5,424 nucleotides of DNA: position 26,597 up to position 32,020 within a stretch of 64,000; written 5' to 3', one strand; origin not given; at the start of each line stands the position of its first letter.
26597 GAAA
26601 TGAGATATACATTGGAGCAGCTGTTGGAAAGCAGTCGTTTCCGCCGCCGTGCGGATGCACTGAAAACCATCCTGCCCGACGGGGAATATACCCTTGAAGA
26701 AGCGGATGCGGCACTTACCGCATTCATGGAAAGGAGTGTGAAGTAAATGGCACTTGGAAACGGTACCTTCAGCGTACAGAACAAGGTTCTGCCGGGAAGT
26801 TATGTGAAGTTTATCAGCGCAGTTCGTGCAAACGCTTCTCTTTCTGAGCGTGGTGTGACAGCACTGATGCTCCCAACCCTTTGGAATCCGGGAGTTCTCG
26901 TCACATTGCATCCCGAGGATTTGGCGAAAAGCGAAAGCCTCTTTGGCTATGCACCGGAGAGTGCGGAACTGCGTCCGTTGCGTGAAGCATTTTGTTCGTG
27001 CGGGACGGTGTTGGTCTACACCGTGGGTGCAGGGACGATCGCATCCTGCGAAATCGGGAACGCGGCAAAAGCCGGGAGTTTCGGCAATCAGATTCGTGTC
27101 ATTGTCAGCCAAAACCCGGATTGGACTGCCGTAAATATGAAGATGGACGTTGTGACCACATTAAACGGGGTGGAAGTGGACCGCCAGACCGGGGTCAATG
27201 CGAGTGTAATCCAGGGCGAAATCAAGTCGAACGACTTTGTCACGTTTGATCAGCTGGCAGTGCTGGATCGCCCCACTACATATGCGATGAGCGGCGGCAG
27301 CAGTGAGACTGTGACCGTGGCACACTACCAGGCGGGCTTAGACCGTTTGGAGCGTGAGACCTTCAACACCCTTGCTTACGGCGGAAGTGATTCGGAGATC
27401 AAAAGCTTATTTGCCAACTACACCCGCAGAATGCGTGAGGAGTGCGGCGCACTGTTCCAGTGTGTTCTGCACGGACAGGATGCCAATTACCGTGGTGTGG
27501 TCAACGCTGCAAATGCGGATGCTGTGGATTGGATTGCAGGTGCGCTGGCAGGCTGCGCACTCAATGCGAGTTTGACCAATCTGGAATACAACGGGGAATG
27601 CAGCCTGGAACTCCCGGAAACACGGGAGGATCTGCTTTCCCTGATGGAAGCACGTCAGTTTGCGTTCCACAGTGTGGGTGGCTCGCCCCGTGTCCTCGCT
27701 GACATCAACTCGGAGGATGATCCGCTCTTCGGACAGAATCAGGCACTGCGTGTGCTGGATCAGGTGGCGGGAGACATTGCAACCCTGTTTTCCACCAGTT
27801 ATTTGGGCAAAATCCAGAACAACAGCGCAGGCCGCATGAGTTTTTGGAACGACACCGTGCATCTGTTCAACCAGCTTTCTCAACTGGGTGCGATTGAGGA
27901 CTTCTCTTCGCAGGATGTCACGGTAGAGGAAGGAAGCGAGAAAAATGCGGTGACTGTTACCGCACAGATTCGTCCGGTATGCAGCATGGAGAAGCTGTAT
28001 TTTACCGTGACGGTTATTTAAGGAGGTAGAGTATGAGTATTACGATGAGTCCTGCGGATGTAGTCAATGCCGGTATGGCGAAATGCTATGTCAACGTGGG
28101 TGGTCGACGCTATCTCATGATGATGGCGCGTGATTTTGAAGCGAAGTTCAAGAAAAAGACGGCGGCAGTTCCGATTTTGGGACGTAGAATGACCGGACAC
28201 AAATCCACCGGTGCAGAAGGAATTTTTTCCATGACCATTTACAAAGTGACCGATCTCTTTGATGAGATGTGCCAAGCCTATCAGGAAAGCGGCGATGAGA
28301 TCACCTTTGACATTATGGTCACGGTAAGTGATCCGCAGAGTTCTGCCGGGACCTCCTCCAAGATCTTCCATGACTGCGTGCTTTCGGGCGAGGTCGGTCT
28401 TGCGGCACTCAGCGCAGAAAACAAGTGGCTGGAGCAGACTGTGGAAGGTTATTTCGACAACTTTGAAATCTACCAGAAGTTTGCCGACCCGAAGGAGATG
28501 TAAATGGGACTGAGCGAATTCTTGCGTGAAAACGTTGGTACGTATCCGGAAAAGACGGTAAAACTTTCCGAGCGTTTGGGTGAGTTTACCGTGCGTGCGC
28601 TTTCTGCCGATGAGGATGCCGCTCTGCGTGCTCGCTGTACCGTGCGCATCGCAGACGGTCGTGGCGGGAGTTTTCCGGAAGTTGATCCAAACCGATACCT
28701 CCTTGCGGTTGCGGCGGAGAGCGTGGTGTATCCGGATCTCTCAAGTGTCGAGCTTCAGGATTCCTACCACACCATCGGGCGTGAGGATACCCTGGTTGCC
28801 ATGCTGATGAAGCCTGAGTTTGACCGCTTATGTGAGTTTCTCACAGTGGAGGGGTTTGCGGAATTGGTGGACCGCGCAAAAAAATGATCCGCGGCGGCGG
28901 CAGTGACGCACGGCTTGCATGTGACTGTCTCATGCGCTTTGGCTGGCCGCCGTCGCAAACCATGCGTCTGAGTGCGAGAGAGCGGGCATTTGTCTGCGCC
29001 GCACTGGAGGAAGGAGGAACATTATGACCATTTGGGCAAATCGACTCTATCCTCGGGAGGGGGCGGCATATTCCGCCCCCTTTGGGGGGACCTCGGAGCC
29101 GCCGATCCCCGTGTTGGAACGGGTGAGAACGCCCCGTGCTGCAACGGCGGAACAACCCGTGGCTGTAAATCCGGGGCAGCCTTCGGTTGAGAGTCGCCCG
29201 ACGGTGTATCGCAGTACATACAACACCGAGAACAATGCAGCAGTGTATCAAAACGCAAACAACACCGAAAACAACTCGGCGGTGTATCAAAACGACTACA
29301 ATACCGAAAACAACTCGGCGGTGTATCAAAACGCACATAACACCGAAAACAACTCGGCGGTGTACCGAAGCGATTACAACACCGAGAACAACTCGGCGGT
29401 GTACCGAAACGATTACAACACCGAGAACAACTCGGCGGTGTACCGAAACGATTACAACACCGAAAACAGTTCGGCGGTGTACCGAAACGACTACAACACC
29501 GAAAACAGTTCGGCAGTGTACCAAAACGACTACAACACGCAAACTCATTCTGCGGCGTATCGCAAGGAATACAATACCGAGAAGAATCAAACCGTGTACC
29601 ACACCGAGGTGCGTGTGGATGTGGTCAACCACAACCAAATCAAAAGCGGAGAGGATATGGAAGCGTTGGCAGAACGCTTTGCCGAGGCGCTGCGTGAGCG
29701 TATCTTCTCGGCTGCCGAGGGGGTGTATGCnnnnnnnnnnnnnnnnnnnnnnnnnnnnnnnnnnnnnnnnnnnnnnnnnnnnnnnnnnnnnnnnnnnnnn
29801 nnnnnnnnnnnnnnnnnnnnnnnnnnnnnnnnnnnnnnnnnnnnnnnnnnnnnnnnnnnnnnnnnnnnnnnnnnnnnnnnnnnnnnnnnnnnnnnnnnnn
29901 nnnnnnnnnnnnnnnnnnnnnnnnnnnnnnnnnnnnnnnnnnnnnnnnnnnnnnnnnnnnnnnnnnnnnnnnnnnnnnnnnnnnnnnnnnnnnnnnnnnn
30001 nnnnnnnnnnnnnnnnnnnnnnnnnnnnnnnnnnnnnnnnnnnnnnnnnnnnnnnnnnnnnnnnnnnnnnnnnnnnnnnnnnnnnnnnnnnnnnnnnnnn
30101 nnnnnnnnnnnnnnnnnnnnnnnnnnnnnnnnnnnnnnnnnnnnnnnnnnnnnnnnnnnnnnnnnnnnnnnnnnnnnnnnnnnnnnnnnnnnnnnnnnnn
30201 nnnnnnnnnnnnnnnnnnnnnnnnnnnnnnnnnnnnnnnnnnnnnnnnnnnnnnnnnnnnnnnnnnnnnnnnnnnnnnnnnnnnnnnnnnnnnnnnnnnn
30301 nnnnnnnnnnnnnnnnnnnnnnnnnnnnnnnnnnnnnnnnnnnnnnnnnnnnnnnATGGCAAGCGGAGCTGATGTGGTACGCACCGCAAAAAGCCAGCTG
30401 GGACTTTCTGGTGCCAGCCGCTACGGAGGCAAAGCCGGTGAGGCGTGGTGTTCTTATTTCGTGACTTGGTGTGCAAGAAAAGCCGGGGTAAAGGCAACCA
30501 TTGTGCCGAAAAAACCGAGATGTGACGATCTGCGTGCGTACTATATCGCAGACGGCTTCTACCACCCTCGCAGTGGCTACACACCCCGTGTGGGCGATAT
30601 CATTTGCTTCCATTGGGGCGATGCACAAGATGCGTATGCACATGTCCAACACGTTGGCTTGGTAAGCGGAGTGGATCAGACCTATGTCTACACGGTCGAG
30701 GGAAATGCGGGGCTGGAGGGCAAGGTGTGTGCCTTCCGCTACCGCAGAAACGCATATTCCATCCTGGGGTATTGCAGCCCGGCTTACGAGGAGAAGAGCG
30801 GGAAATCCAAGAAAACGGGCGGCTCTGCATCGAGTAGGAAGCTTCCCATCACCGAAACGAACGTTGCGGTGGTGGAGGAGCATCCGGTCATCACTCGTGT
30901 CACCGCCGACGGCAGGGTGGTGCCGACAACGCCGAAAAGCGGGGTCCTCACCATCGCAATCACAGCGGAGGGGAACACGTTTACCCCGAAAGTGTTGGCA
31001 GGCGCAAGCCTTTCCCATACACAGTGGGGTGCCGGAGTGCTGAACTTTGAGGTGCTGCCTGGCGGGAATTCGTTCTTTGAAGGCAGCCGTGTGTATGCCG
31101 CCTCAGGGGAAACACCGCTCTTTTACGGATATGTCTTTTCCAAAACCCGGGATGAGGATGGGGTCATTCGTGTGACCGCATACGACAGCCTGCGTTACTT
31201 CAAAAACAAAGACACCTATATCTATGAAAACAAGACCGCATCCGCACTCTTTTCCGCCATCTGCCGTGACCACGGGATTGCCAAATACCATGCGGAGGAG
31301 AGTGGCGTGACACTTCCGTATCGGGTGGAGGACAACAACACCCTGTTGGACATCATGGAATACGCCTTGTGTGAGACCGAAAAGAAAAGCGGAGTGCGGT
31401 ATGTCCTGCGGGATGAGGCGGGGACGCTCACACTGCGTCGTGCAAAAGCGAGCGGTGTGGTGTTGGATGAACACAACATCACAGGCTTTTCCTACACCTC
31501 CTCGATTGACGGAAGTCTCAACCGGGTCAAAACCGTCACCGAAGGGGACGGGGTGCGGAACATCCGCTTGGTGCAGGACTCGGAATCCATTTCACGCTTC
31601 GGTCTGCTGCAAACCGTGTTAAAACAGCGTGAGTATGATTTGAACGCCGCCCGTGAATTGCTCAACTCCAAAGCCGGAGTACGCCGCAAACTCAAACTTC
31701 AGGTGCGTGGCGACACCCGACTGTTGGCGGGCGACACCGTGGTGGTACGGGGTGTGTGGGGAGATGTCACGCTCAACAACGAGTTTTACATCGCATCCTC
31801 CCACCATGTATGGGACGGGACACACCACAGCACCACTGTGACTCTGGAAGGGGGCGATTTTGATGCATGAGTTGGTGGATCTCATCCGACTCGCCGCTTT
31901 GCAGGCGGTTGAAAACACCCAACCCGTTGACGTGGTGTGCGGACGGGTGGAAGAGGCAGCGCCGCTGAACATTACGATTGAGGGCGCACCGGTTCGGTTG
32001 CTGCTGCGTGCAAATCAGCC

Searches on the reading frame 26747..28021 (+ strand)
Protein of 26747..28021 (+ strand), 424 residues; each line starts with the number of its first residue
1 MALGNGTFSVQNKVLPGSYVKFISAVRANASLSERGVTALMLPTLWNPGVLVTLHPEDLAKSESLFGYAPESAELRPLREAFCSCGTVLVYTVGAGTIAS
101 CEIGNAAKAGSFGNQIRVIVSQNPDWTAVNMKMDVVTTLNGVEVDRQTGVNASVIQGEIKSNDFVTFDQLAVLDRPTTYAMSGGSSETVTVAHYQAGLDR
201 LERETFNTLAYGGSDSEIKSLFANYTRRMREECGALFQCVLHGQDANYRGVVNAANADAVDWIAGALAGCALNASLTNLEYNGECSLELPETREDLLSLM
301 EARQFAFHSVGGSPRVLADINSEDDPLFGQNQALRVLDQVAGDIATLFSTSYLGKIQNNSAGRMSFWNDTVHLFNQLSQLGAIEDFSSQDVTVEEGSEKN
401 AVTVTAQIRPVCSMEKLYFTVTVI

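Call 72: search_protein_families(library=pfam, proteins=[window:26747-28021:+], max_evalue=0.05)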
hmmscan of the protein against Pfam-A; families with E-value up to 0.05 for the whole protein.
window:26747-28021:+ (424 aa): 3 families
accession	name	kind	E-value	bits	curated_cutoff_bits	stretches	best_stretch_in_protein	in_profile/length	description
PF17482.7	Phage_sheath_1C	-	1.9e-25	89.4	26.9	1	323-423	1-103/104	Phage tail sheath C-terminal domain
PF04984.19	Phage_sheath_1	-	2.5e-18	66.9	31.4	1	188-322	2-168/168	Phage tail sheath protein subtilisin-like domain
PF17481.7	Phage_sheath_domII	-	5.2e-06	27.3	31.4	1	94-185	3-97/98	Phage tail sheath protein beta-sandwich domain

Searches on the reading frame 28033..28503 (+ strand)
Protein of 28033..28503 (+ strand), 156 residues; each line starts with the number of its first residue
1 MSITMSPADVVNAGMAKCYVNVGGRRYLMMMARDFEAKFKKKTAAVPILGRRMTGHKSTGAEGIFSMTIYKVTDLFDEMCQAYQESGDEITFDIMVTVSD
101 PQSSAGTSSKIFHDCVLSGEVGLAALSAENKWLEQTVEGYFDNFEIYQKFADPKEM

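Call 78: search_protein_families(library=pfam, proteins=[window:28033-28503:+], max_evalue=0.001)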
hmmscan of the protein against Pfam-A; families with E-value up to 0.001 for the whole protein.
window:28033-28503:+ (156 aa): 1 family
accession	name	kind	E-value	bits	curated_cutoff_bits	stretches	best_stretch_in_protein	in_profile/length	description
PF09393.16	DUF2001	-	2.5e-31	108.9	27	1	4-146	2-137/139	Phage tail tube protein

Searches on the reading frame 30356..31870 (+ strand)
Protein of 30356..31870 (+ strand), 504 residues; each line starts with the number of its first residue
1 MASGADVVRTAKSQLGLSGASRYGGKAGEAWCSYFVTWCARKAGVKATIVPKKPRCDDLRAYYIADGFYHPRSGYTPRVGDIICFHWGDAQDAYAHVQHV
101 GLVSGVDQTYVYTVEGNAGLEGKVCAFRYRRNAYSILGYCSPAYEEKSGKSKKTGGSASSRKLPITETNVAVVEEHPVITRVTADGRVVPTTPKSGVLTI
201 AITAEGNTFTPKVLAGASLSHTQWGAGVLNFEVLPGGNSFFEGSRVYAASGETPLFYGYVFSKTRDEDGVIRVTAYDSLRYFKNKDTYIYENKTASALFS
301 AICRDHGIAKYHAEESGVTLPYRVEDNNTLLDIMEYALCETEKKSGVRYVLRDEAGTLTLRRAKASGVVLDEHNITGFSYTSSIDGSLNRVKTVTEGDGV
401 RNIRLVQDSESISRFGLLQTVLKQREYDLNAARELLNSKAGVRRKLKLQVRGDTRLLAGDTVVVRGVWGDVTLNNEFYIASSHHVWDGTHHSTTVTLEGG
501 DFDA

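Call 78: search_protein_families(library=pfam, proteins=[window:30356-31870:+], max_evalue=0.001)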
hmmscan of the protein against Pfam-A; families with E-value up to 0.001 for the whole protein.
window:30356-31870:+ (504 aa): 2 families
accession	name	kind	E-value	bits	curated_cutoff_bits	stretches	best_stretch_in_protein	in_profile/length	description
PF24032.1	YQBQ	-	5.6e-66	223.4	27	1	225-497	10-293/294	YQBQ-like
PF05257.22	CHAP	-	4.5e-11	43.5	26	1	28-117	5-81/81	CHAP domain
